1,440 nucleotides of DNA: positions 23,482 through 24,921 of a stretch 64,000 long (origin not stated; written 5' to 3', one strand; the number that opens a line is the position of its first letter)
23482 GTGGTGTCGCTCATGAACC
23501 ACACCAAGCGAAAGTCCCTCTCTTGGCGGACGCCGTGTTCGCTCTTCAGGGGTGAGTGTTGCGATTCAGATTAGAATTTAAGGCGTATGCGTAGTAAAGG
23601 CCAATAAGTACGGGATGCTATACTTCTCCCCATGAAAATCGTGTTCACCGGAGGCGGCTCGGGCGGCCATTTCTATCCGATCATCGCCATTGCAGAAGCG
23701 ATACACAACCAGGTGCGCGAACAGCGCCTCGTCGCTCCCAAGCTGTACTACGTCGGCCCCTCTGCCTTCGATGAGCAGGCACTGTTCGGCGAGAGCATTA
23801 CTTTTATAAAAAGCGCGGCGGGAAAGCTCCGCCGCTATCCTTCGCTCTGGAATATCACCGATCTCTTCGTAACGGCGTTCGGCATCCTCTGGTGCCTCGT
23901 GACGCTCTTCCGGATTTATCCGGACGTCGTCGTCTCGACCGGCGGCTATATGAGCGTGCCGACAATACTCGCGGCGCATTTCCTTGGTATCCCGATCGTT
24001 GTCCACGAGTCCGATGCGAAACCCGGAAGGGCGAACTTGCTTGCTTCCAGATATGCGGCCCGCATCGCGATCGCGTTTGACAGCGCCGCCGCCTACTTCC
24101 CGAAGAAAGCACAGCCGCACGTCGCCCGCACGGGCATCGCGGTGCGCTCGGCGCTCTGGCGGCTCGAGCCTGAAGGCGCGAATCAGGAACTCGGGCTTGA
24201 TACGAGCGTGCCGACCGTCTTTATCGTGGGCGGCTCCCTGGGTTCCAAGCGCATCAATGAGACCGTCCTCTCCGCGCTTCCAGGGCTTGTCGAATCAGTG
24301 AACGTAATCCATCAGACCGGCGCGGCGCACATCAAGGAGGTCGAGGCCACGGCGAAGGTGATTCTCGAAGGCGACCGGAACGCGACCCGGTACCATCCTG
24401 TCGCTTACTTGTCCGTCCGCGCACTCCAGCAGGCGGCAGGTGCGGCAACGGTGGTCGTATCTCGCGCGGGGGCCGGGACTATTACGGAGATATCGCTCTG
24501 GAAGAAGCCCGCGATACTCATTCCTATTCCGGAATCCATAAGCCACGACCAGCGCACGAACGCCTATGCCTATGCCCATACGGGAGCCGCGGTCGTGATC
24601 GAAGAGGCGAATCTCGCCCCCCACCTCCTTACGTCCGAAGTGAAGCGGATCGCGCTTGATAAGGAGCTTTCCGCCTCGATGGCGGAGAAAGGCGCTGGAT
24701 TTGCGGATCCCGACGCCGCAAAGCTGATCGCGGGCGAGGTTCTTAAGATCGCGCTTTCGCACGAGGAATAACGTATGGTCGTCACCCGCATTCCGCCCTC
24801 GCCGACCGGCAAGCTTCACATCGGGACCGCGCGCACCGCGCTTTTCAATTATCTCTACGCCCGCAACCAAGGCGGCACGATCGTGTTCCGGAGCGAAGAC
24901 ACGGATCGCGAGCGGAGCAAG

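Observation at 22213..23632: IS30-family element inserted inside the dcw cluster between ftsW and murG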

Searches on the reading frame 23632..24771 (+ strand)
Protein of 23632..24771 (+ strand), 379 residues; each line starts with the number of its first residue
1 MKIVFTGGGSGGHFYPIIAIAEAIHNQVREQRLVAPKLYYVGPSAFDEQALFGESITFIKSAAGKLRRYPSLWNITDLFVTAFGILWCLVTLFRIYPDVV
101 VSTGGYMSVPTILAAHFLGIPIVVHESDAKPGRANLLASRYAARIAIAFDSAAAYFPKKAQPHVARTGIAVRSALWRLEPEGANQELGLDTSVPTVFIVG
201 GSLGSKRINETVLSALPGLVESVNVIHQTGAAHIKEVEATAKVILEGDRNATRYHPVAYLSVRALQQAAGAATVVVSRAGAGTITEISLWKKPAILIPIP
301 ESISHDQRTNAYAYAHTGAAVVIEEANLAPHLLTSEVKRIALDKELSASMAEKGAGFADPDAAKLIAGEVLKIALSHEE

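Call 3: search_protein_families(library=pfam, proteins=[window:23632-24771:+], max_evalue=0.01)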
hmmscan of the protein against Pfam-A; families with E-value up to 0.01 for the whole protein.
window:23632-24771:+ (379 aa): 3 families
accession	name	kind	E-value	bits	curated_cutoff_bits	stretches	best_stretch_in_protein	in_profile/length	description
PF04101.22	Glyco_tran_28_C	-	1.1e-31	110.6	22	1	195-365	1-165/166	Glycosyltransferase family 28 C-terminal domain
PF03033.26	Glyco_transf_28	-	4.1e-24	85.7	26.2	1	3-147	1-139/139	Glycosyltransferase family 28 N-terminal domain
PF13579.12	Glyco_trans_4_4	-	0.0044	17.8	29.7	0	83-145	57-120/158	Glycosyl transferase 4-like domain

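Call 4: search_protein_families(library=ncbifam, proteins=[window:23632-24771:+], max_evalue=0.01)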
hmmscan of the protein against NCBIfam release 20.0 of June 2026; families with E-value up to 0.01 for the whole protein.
window:23632-24771:+ (379 aa): 6 families
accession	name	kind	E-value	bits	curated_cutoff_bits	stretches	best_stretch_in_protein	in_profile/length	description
TIGR01133.1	murG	equivalog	1.3e-63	215.1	250.25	1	1-367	6-350/353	undecaprenyldiphospho-muramoylpentapeptide beta-N-acetylglucosaminyltransferase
NF009102.0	PRK12446.1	equivalog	2.2e-53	181.4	339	1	2-346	3-328/352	undecaprenyldiphospho-muramoylpentapeptide beta-N-acetylglucosaminyltransferase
NF041549.1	PssD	equivalog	6.5e-06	26.5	110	1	9-131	5-114/151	PssD/Cps14F family polysaccharide biosynthesis glycosyltransferase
NF041548.1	PssE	equivalog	0.00039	20.4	120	1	247-328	36-115/146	PssE/Cps14G family polysaccharide biosynthesis glycosyltransferase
TIGR01426.2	MGT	subfamily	0.0012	17.9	260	1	272-351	293-368/393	macrolide family glycosyltransferase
NF046028.1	GluronsyltaseWelK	equivalog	0.0043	16.2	400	0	89-284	76-246/319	beta-1,4-glucuronosyltransferase WelK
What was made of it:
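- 23632..24771 (+): murG, right neighbour of the inserted block. PF03033 and PF04101; TIGR01133 E=1e-63 (calls 3, 4).
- Checked: murG is 23632-24771 (Glyco_transf_28 N and C domains; TIGR01133 E=1e-63) (calls 3, 4).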

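Call 12: find_related_loci(query=window:23632-24771:+, collection=genome_contigs, flank=5000)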
Query window:23632-24771:+ (379 aa) in genome_contigs; peptide patterns used: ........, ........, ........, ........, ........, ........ (x = any residue, [..] = any of these).
318 stretches matched a pattern; 213 encode a relative of the query (tblastn E <= 1e-3); the best 80 are kept; 80 distinct loci.
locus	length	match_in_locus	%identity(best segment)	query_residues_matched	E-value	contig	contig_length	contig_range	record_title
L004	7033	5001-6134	65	1-378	1e-168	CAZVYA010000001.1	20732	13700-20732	MAG TPA_asm: uncultured Candidatus Saccharibacteria bacterium isolate SRP178908_co2_100 genome assembly, contig: NODE_98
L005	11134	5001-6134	68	1-378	1e-166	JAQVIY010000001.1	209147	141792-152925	MAG: Candidatus Paceibacterota bacterium isolate STE_50 NODE_69_length_209147_cov_10.986523_Sandtown_E, whole genome sho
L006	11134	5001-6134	64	1-378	8e-166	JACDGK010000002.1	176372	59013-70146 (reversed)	MAG: Patescibacteria group bacterium isolate MGR_bin410 SD2908_NODE_18_length_176372_cov_3.553797, whole genome shotgun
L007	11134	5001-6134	67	1-378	9e-164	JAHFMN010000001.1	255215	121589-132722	MAG: Candidatus Kaiserbacteria bacterium isolate nzgw458 NODE_26_length_255216_cov_7.001693, whole genome shotgun sequen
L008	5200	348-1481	65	1-378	3e-166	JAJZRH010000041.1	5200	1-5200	MAG: bacterium isolate SKS1.bin80 NODE_28306_length_5200_cov_1.538734, whole genome shotgun sequence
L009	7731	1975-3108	64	1-378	1e-163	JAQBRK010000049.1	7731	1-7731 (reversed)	MAG: Parcubacteria group bacterium isolate RYN_397 scaffold_2331367, whole genome shotgun sequence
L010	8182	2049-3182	65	1-378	1e-163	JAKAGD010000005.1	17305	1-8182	MAG: bacterium isolate WY2.bin144 NODE_4664_length_17305_cov_1.325358, whole genome shotgun sequence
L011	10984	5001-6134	64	1-378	2e-162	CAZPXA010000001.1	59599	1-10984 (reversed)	MAG TPA_asm: uncultured Candidatus Saccharibacteria bacterium isolate binchicken_co134_412 genome assembly, contig: NODE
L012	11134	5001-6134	65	1-378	2e-162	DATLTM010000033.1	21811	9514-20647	MAG TPA_asm: Candidatus Paceibacterota bacterium isolate SMAG_U13956 k141_1306901, whole genome shotgun sequence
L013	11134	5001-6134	63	1-378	7e-162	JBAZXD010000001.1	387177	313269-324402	MAG: Candidatus Paceibacterota bacterium isolate SO_2017_GW1_48 NODE_180_length_387177_cov_1.739612_OW334_2017, whole ge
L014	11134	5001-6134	63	1-378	2e-161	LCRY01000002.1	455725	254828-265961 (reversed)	MAG: Parcubacteria group bacterium GW2011_GWA1_56_13 UY93_C0002, whole genome shotgun sequence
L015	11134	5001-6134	62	1-378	2e-161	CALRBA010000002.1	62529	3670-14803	MAG: Candidatus Nomurabacteria bacterium isolate MaH-09apr19-126 genome assembly, contig: MaH-09apr19-C842, whole genome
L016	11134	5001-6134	66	1-378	5e-161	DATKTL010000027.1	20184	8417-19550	MAG TPA_asm: Candidatus Paceibacterota bacterium isolate SMAG_U14080 k141_370814, whole genome shotgun sequence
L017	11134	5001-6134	64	1-378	4e-161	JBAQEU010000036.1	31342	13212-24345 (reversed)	MAG: Minisyncoccia bacterium isolate MFD12003_ilm_asm_bin73 k127_59667, whole genome shotgun sequence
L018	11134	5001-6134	64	1-378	2e-160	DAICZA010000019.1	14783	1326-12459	MAG TPA_asm: bacterium isolate clean1989 NODE_19_length_14783_cov_4.242486, whole genome shotgun sequence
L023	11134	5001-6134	66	1-378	8e-160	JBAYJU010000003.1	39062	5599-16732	MAG: Candidatus Paceibacterota bacterium isolate SO_2016_GW1_63 scaffold01908_OW334_2016, whole genome shotgun sequence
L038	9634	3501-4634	63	1-378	9e-157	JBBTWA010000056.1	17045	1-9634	MAG: Patescibacteria group bacterium isolate H43-bin063_1 H43_bin063_1_000000000056, whole genome shotgun sequence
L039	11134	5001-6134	65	1-378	2e-156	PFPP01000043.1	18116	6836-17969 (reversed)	MAG: Candidatus Kaiserbacteria bacterium CG_4_10_14_0_2_um_filter_50_16 CG_4_10_14_0.2_scaffold_2370_c, whole genome sho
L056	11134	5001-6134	62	1-378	6e-153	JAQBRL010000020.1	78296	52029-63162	MAG: Parcubacteria group bacterium isolate RYN_398 scaffold_3088977, whole genome shotgun sequence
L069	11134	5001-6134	64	1-378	7e-152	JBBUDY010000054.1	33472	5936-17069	MAG: Patescibacteria group bacterium isolate H32-bin018_1 H32_bin018_1_000000000054, whole genome shotgun sequence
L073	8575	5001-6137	61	1-379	1e-151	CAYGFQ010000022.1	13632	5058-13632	MAG TPA_asm: uncultured Candidatus Saccharibacteria bacterium isolate ERP113451_co1_89 genome assembly, contig: NODE_535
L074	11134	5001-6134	66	1-378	9e-152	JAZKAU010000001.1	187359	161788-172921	MAG: Patescibacteria group bacterium isolate ADI_H3L2_1_122_18_3-bin046 ADIH3L21_B046_0_000000000001, whole genome shotg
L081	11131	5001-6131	64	1-377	4e-151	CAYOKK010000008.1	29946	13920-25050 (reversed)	MAG TPA_asm: uncultured Candidatus Saccharibacteria bacterium isolate SRP263527_co1_208 genome assembly, contig: NODE_12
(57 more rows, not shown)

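Call 27: find_encoding_contigs(protein=window:23632-24771:+, flank=3000, max_places=10)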
Protein window:23632-24771:+ (379 aa): 2 contigs read that carry it; 1 place shown.
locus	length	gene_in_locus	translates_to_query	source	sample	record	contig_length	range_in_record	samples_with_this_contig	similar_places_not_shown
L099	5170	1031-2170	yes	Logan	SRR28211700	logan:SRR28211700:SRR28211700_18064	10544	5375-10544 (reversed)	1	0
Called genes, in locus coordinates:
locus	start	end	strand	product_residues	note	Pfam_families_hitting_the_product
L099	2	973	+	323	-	?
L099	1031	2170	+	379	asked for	PF03033:Glyco_transf_28, PF04101:Glyco_tran_28_C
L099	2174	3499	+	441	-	PF00749:tRNA-synt_1c, PF19269:Anticodon_2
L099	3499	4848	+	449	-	PF28175:T4SS_LegC2C7 (faint), PF01551:Peptidase_M23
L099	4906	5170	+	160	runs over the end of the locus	-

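Call 65: search_protein_families(library=pfam, proteins=[L023:3527-4927:+, L038:1991-2377:+, L039:4151-4849:+, L056:4514-4993:+, L069:3795-4082:+, L069:4079-4270:+, L073:4452-4955:+, L074:4382-4810:+, L081:4187-4954:+, L081:3572-4105:+], max_evalue=0.001)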
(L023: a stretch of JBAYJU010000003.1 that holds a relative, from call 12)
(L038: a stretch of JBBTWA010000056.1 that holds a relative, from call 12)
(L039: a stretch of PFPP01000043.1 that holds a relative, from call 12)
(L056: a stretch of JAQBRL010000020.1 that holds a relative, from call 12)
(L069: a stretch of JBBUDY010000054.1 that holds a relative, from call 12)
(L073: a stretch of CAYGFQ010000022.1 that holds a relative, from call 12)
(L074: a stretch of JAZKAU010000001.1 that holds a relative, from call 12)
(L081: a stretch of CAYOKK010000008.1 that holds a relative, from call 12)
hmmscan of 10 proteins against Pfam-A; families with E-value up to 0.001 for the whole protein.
L023:3527-4927:+ (466 aa): 12 families
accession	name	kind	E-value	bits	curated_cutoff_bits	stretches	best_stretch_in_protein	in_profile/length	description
PF00005.33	ABC_tran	-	7.7e-16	59.4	25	1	218-419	1-133/137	ABC transporter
PF02463.25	SMC_N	-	5.8e-10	39.4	40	0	2-48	2-47/220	RecF/RecN/SMC N terminal domain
PF13476.12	AAA_23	-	5.1e-07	31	27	1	207-261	1-52/201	AAA domain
PF13191.12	AAA_16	-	7.3e-07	30.3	32.6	0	26-74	25-84/167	AAA ATPase domain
PF13555.12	AAA_29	-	8e-07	29.2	27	0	18-42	15-39/61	P-loop containing region of AAA domain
PF13481.12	AAA_25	-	1.5e-06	28.4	27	0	22-57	30-65/195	AAA domain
PF13604.12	AAA_30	-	5e-06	26.8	27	0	26-135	19-122/191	AAA domain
PF05729.18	NACHT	-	2.4e-05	24.7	26.7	0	27-58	2-33/167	NACHT domain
PF20703.3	nSTAND1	-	3.2e-05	24.2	27.1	1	22-126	30-148/379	Novel STAND NTPase 1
PF03193.22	RsgA_GTPase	-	7.5e-05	23.1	30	0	7-48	89-129/174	RsgA GTPase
PF25199.1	nSTAND_NTPase5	-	0.00017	21.9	34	0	26-52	42-68/145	Novel STAND NTPase 5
PF20720.3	nSTAND3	-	0.00017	21.8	27.2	0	25-69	17-61/155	Novel STAND NTPase 3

L038:1991-2377:+ (128 aa): 1 family
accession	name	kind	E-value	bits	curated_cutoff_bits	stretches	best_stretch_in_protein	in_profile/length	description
PF02452.23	PemK_toxin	-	3.2e-11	43.8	23.1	1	27-127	3-108/109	PemK-like, MazF-like toxin of type II toxin-antitoxin system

L039:4151-4849:+ (232 aa): 0 families

L056:4514-4993:+ (159 aa): 2 families
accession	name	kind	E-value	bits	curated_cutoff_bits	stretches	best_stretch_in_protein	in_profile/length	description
PF00293.34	NUDIX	-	1.6e-18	67.5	21.1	1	18-133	5-126/134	NUDIX domain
PF22327.2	Nudt16-like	-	0.0001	22.7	27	1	42-96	36-91/161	U8 snoRNA-decapping enzyme-like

L069:3795-4082:+ (95 aa): 1 family
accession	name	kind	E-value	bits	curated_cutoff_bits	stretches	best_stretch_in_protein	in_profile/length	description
PF21748.3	UPF0150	-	0.00048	20.4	27.3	1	26-65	10-51/64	UPF0150-like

L069:4079-4270:+ (63 aa): 1 family
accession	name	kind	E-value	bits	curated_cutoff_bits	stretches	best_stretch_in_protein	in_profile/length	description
PF07927.17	HicA_toxin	-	5.4e-07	30.1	27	1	5-57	3-57/58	HicA toxin of bacterial toxin-antitoxin,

L073:4452-4955:+ (167 aa): 1 family
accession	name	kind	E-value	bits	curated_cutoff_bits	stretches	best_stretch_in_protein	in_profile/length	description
PF01988.24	VIT1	-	1.5e-30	107.1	28.1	2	84-161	135-213/214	VIT family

L074:4382-4810:+ (142 aa): 1 family
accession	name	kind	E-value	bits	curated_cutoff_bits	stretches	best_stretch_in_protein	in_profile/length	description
PF00293.34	NUDIX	-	8.8e-12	45.6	21.1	1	10-135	4-131/134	NUDIX domain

L081:4187-4954:+ (255 aa): 1 family
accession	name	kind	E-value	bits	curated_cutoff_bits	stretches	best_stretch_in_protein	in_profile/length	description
PF03372.29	Exo_endo_phos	-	6.1e-22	78.9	24.5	1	6-247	3-225/225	Endonuclease/Exonuclease/phosphatase family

L081:3572-4105:+ (177 aa): 1 family
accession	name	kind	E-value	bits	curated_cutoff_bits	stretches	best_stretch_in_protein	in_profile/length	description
PF01936.24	NYN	-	3e-18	67.2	24.2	1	10-146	5-139/145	NYN domain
